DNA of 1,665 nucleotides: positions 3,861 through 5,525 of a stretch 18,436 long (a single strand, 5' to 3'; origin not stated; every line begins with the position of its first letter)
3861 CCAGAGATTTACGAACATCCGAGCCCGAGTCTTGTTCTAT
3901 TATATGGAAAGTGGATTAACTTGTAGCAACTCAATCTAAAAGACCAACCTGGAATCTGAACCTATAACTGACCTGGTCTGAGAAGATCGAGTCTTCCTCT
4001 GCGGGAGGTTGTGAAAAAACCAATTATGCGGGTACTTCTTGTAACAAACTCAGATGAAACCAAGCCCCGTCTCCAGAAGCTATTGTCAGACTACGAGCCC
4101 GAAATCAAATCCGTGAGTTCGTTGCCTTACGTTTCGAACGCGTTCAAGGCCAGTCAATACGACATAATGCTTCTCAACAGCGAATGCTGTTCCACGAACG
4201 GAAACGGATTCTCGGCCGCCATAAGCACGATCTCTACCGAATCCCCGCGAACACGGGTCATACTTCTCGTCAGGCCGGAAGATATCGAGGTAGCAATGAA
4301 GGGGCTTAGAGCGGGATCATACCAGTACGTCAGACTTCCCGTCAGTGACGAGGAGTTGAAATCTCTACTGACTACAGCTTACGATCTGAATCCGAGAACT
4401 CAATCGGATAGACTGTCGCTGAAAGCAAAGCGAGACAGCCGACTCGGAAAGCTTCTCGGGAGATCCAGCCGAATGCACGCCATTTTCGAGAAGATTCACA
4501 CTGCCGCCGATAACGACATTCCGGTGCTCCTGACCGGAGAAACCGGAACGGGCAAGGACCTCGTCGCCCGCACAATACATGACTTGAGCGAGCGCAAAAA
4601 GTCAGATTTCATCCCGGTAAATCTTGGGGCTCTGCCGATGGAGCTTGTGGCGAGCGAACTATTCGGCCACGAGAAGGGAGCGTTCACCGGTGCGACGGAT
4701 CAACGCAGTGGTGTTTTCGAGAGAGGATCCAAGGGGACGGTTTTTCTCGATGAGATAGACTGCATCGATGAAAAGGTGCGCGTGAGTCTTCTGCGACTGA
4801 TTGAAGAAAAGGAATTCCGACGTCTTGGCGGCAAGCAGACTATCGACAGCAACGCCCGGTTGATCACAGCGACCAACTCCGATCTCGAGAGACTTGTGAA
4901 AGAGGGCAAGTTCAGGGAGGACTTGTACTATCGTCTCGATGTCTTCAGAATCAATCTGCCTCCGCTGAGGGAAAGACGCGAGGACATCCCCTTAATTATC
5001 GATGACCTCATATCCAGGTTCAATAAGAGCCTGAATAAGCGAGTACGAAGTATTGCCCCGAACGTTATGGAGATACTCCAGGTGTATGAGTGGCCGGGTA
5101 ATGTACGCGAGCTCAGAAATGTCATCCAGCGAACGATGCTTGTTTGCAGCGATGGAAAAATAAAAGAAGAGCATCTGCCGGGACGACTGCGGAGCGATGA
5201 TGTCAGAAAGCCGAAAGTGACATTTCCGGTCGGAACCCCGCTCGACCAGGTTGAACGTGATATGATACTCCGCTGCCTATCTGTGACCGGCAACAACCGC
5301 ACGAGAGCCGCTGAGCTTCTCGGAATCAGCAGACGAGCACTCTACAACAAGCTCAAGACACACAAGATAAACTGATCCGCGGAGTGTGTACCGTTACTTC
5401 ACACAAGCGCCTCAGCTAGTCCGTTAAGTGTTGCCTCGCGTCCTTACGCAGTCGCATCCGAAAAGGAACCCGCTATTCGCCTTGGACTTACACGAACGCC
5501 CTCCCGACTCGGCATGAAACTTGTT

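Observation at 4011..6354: Sigma-54 activator with a dead receiver domain, followed by an orphan atypical receiver and a STAS/SpoIIAA-like protein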

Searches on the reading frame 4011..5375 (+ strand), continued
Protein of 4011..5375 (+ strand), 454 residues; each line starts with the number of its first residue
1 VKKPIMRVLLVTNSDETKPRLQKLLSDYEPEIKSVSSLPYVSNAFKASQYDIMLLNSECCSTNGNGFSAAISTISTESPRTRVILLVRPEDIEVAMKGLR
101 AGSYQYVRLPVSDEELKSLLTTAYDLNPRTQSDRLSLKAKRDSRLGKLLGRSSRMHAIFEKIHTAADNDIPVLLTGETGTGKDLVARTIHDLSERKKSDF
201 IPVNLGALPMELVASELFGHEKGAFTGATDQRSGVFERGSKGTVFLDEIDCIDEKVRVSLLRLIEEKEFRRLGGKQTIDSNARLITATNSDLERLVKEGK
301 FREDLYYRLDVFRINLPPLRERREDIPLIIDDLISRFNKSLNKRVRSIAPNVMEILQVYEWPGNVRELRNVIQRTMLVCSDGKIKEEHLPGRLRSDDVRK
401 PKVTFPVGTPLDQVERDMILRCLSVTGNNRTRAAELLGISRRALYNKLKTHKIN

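Call 85: search_protein_families(library=pfam, proteins=[L019:19-1917:+, L019:4473-5741:+, L019:5755-7113:+, L005:13233-14531:+, L005:15790-17160:+, L005:14528-15793:+], max_evalue=0.001)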
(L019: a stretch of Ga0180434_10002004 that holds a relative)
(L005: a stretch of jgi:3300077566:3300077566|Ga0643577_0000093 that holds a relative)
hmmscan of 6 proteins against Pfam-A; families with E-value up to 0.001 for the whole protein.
L019:19-1917:+ (632 aa): 3 families
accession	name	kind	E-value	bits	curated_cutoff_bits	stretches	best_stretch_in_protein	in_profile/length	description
PF00884.28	Sulfatase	-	1.2e-42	146.7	25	1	230-506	2-300/301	Sulfatase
PF01663.27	Phosphodiest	-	3.8e-05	23.9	23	0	241-291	9-58/342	Type I phosphodiesterase / nucleotide pyrophosphatase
PF16347.10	SGSH_C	-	0.00021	21.9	29.3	1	454-510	1-56/154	N-sulphoglucosamine sulphohydrolase, C-terminal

L019:4473-5741:+ (422 aa): 1 family
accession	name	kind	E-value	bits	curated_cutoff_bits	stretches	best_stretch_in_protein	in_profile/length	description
PF00171.27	Aldedh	-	1.7e-19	70.1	23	2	104-267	118-283/461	Aldehyde dehydrogenase family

L019:5755-7113:+ (452 aa): 1 family
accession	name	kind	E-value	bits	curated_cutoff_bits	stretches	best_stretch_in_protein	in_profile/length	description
PF04107.18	GCS2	-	6.8e-07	29.4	21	1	90-218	44-166/291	Glutamate-cysteine ligase family 2(GCS2)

L005:13233-14531:+ (432 aa): 2 families
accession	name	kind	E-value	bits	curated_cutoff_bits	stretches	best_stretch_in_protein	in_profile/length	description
PF13649.12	Methyltransf_25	-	0.00027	22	27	0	108-179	25-92/97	Methyltransferase domain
PF13847.12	Methyltransf_31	-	0.00042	20.5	27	1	65-163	5-87/145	Methyltransferase domain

L005:15790-17160:+ (456 aa): 0 families

L005:14528-15793:+ (421 aa): 1 family
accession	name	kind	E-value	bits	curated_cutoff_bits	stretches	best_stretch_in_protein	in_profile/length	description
PF00171.27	Aldedh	-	4.2e-14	52.4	23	1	2-266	29-281/461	Aldehyde dehydrogenase family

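Call 86: search_protein_families(library=ncbifam, proteins=[L019:4473-5741:+, L019:5755-7113:+, L005:13233-14531:+], max_evalue=0.00001)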
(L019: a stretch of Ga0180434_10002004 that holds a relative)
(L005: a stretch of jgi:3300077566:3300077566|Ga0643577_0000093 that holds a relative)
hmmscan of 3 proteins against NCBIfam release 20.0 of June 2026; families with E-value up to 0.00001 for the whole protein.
L019:4473-5741:+ (422 aa): 22 families
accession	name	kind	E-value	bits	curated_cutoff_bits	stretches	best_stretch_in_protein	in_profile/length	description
NF001221.0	PRK00197.1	equivalog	1.4e-157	524.7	289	1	3-410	7-416/418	glutamate-5-semialdehyde dehydrogenase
TIGR00407.1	proA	equivalog_domain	8.1e-130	433.2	317.45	1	10-401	1-398/398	glutamate-5-semialdehyde dehydrogenase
TIGR01092.1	P5CS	equivalog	8.3e-103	344.9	796.75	1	4-412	289-696/715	delta l-pyrroline-5-carboxylate synthetase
NF052305.1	DioxValDhHalo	equivalog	4.2e-16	58.9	750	2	108-268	137-299/483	2,5-dioxovalerate dehydrogenase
NF010378.0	PRK13805.1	equivalog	2.3e-14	52.2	951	1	107-270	105-270/872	bifunctional acetaldehyde-CoA/alcohol dehydrogenase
TIGR02518.1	EutH_ACDH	equivalog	2.6e-14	52.9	620.1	1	105-284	97-275/488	acetaldehyde dehydrogenase (acetylating)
NF040648.1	lactal_redase_Meth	equivalog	1.1e-11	44.5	650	0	109-266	126-287/463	lactaldehyde dehydrogenase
TIGR01804.1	BADH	equivalog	4.1e-09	35.4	668.6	0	109-265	130-288/467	betaine-aldehyde dehydrogenase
NF009725.0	PRK13252.1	equivalog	4.9e-08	31.8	593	0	110-265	140-296/488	betaine-aldehyde dehydrogenase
NF006915.0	PRK09406.1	equivalog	6.2e-08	31.9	730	0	291-366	347-421/457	NADP-dependent succinic semialdehyde dehydrogenase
NF042993.1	AlphKGSA_gudD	equivalog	8.8e-08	31.3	770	0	109-214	137-240/481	alpha-ketoglutaric semialdehyde dehydrogenase GucD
TIGR03250.1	PhnAcAld_DH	equivalog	1.1e-07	30.9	635.65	0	162-266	187-293/472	phosphonoacetaldehyde dehydrogenase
NF006916.0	PRK09407.1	equivalog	1.5e-07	30.4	521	0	110-191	154-233/526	succinic semialdehyde dehydrogenase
NF045736.1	PaDhStyDRhodo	equivalog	3.1e-07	29.3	800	0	108-269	139-302/479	phenylacetaldehyde dehydrogenase StyD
TIGR01722.1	MMSDH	subfamily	3.6e-07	29.2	448.5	0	106-192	130-214/477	CoA-acylating methylmalonate-semialdehyde dehydrogenase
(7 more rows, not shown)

L019:5755-7113:+ (452 aa): 4 families
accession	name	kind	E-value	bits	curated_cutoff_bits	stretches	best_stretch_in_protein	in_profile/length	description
NF010041.0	PRK13517.1-1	subfamily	1.1e-15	57.7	332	1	87-261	47-204/368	glutamate--cysteine ligase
TIGR02050.1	gshA_cyan_rel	subfamily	1.4e-12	47.6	176.4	1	91-262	45-200/287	YbdK family carboxylate-amine ligase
NF010039.0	PRK13515.1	equivalog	3e-09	36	371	0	91-262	55-210/378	carboxylate-amine ligase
NF010043.0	PRK13517.1-3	equivalog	3.4e-07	29.5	409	0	105-218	73-176/381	glutamate--cysteine ligase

L005:13233-14531:+ (432 aa): 1 family
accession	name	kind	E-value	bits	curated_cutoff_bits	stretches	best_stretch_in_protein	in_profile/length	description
NF004851.0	PRK06202.1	equivalog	6e-06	25.8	243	0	46-202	43-178/237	hypothetical protein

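Call 94: fold_search(model_id=the predicted structure, library=pdb)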
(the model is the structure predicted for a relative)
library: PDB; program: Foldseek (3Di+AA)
matches with E <= 10: 1828; with E <= 0.001: 1013
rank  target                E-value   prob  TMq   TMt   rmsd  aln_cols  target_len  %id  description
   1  1ny5_A                3.1e-39  1.00  0.53  0.62  19.6       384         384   36  Crystal structure of sigm54 activator (AAA+ ATPase) in the inactive state (released 2003-11-11)
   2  5m7p_B                1.2e-37  1.00  0.51  0.52  24.1       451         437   27  Crystal structure of NtrX from Brucella abortus in complex with ADP processed with the CrystalDirect automated mountin (released 2017-01-25)
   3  5m7n_B                1.6e-37  1.00  0.50  0.53  24.3       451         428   27  Crystal structure of NtrX from Brucella abortus in complex with ATP processed with the CrystalDirect automated mountin (released 2017-01-25)
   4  1ny5_B                2.6e-37  1.00  0.53  0.61  19.1       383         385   36  Crystal structure of sigm54 activator (AAA+ ATPase) in the inactive state (released 2003-11-11)
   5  4l4u                  1.6e-36  1.00  0.50  0.58  18.8       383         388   34  Crystal structure of construct containing A. aeolicus NtrC1 receiver, central and DNA binding domains (released 2013-08-28)
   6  5m7p_A                1.8e-36  1.00  0.56  0.57  18.7       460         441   27  Crystal structure of NtrX from Brucella abortus in complex with ADP processed with the CrystalDirect automated mountin (released 2017-01-25)
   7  3dzd_A                5.7e-36  1.00  0.52  0.63  18.2       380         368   36  Crystal structure of sigma54 activator NTRC4 in the inactive state (released 2008-11-25)
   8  5m7o_B                6.5e-36  1.00  0.51  0.52  24.7       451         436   26  Crystal structure of NtrX from Brucella abortus processed with the CrystalDirect automated mounting and cryo-cooling t (released 2017-01-25)
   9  5m7n_A                1.6e-35  1.00  0.56  0.57  18.7       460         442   27  Crystal structure of NtrX from Brucella abortus in complex with ATP processed with the CrystalDirect automated mountin (released 2017-01-25)
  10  5m7o_A                1.1e-34  1.00  0.56  0.56  18.9       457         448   27  Crystal structure of NtrX from Brucella abortus processed with the CrystalDirect automated mounting and cryo-cooling t (released 2017-01-25)
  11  5ep0                  1.5e-33  1.00  0.52  0.61  15.8       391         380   31  Quorum-Sensing Signal Integrator LuxO - Receiver+Catalytic Domains (released 2016-04-20)
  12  8p53_C                1.7e-31  1.00  0.54  0.64  13.8       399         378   33  Cryo-EM structure of the c-di-GMP-free FleQ-FleN master regulator complex of P. aeruginosa (released 2023-12-13)
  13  8p53_D                4.1e-31  1.00  0.54  0.64  13.7       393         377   33  Cryo-EM structure of the c-di-GMP-free FleQ-FleN master regulator complex of P. aeruginosa (released 2023-12-13)
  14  8p53_E                1.8e-30  1.00  0.56  0.64  14.1       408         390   34  Cryo-EM structure of the c-di-GMP-free FleQ-FleN master regulator complex of P. aeruginosa (released 2023-12-13)
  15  5exs                  4.1e-29  1.00  0.54  0.94   1.5       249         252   44  AAA+ ATPase FleQ from Pseudomonas aeruginosa bound to ATP-gamma-S (released 2016-01-13)
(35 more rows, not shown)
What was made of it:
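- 4011..5375 (+): Sigma-54 enhancer-binding protein (EBP). The start is GTG 4011 or ATG 4026. Domains in the 449-aa numbering: pseudo-receiver 4026-4388, AAA+ with lid 4455-5210, Fis-type HTH 5241-5360. Foldseek best hits are NtrC1, NtrX, NtrC4, LuxO and FleQ, call 94.
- Closest known: NtrC1, NtrC4, DctD and NtrX. Same: These are the best fold matches: 1NY5, 5M7P and 3DZD at E = 1e-36 to 1e-39 (call 94).
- The closest solved folds are NtrC1, NtrX, NtrC4, LuxO and FleQ (call 94).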

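Call 97: search_protein_representatives(alignment_id=A5)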
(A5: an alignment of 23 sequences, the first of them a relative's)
Query: 23 sequences, 123 profile positions. Proteins with E-value up to 0.001 (for the whole library): 2210; up to 1e-10: 314; up to 1e-30: 4. The best 150 are listed.
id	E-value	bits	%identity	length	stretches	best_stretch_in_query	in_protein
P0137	1.4e-37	144.6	-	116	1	5-119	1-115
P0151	1.3e-35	138.2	-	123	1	1-120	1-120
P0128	9.3e-33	129.0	-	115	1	6-118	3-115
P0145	2.6e-31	124.3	-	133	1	2-121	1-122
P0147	4.4e-30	120.3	-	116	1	3-106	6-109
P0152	1.5e-29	118.6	-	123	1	2-119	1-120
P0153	4.0e-29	117.2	-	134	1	2-117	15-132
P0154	4.1e-29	117.2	-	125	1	2-118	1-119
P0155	5.2e-29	116.9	-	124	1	2-118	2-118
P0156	6.5e-29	116.6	-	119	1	1-116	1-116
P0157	7.4e-29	116.4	-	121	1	1-118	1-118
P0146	1.1e-28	115.9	-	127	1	2-120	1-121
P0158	1.9e-28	115.0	-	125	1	6-114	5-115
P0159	3.3e-28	114.3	-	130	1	2-120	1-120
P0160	4.7e-28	113.8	-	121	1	1-118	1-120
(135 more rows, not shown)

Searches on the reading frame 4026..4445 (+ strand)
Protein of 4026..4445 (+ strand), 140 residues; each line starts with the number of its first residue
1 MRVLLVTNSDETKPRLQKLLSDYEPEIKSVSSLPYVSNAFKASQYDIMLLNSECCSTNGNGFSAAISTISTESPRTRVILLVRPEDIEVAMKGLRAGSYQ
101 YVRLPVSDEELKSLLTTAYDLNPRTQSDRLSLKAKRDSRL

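Call 29: find_related_loci(query=A3, collection=genome_contigs, flank=6000)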
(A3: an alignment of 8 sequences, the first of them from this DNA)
Query A3 (140 aa) in genome_contigs; peptide patterns used: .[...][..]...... (x = any residue, [..] = any of these).
20 stretches matched a pattern; 8 encode a relative of the query (tblastn E <= 1e-3); 8 distinct loci.
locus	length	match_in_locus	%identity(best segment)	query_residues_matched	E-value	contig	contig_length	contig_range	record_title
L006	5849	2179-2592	33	3-140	1e-23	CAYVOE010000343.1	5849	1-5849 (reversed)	MAG TPA_asm: uncultured Nitrospiraceae bacterium isolate SRP268622_co1_273 genome assembly, contig: NODE_34135_length_58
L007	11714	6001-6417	32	1-140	1e-21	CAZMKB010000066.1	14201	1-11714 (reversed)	MAG TPA_asm: uncultured Gemmatimonadota bacterium isolate SRP141376_co1_256 genome assembly, contig: NODE_8363_length_14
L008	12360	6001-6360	32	1-120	3e-18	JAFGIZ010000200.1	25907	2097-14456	MAG: Lentisphaerae bacterium isolate Zod_Metabat.245 k87_9582154, whole genome shotgun sequence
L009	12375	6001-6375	29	1-125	5e-18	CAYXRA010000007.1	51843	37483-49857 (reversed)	MAG TPA_asm: uncultured Calditrichaceae bacterium isolate SRP141376_co2_326 genome assembly, contig: NODE_1579_length_51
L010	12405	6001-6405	33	3-137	2e-17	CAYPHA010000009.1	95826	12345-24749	MAG TPA_asm: uncultured Calditrichota bacterium isolate SRP332253_co2_262 genome assembly, contig: NODE_156_length_95826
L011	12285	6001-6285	35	46-140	2e-16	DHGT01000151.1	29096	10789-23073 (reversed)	MAG TPA_asm: Desulfatitalea sp. UBA4791 UBA4791_contig_25108, whole genome shotgun sequence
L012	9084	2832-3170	29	3-118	1e-13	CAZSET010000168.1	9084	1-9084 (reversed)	MAG TPA_asm: uncultured candidatus Brocadiaceae bacterium isolate binchicken_co262_380 genome assembly, contig: NODE_883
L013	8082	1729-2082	31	3-118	3e-13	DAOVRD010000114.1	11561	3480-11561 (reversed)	MAG TPA_asm: Planctomycetota bacterium isolate CSMAG_1592 CSMAG_1592_k141_2014083_length_11561_cov_23.1420, whole genome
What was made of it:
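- Tried and rejected: The narrower alignment gave only 8 loci and did not recover the window's own genome (call 29).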

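Call 63: search_protein_families(library=pfam, proteins=[L009:8016-9356:+, L010:7945-9264:+, L012:4866-6152:+, L013:3765-5063:+, L008:7950-9413:+, L007:5213-5413:+], max_evalue=0.001)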
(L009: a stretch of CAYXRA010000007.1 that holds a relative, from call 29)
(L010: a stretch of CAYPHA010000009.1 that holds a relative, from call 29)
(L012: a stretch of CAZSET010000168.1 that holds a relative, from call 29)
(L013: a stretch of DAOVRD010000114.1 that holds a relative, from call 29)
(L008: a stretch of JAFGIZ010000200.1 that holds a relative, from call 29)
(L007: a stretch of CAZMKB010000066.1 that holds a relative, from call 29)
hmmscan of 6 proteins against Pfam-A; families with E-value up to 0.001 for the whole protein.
L009:8016-9356:+ (446 aa): 2 families
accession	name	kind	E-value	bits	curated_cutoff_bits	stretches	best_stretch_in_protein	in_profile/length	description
PF12544.13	LAM_C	-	8.7e-43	145.9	26.7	1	322-443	1-116/127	Lysine-2,3-aminomutase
PF04055.27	Radical_SAM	-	2.3e-12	47.8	29.5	1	131-279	3-158/166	Radical SAM superfamily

L010:7945-9264:+ (439 aa): 2 families
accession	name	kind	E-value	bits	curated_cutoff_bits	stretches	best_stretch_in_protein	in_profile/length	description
PF12544.13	LAM_C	-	8.4e-45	152.4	26.7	1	322-436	1-108/127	Lysine-2,3-aminomutase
PF04055.27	Radical_SAM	-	3e-10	40.9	29.5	1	131-278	3-157/166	Radical SAM superfamily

L012:4866-6152:+ (428 aa): 1 family
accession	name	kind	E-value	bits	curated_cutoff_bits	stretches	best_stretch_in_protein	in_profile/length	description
PF00171.27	Aldedh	-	3.2e-20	72.6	23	2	7-281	30-293/461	Aldehyde dehydrogenase family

L013:3765-5063:+ (432 aa): 1 family
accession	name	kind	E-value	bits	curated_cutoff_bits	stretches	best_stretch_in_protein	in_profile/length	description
PF00171.27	Aldedh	-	1.1e-16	60.9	23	1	22-282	27-290/461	Aldehyde dehydrogenase family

L008:7950-9413:+ (487 aa): 1 family
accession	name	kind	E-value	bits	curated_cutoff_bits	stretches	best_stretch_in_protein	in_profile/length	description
PF06253.16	MTTB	-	4.4e-89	299.2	25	1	17-477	30-488/500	Trimethylamine methyltransferase (MTTB)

L007:5213-5413:+ (66 aa): 1 family
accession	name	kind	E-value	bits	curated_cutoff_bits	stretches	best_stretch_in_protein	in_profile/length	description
PF07311.17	Dodecin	-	4e-26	91.6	22.5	1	3-65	1-63/64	Dodecin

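Call 86: search_protein_families(library=ncbifam, proteins=[L008:7950-9413:+], max_evalue=0.00001)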
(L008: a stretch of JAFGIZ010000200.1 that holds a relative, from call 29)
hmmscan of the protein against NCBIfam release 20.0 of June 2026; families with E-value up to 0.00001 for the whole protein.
L008:7950-9413:+ (487 aa): 1 family
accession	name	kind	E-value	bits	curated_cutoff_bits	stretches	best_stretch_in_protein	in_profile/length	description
TIGR02369.2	trimeth_pyl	equivalog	8.8e-112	374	525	1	21-442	6-424/469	[trimethylamine--corrinoid protein] Co-methyltransferase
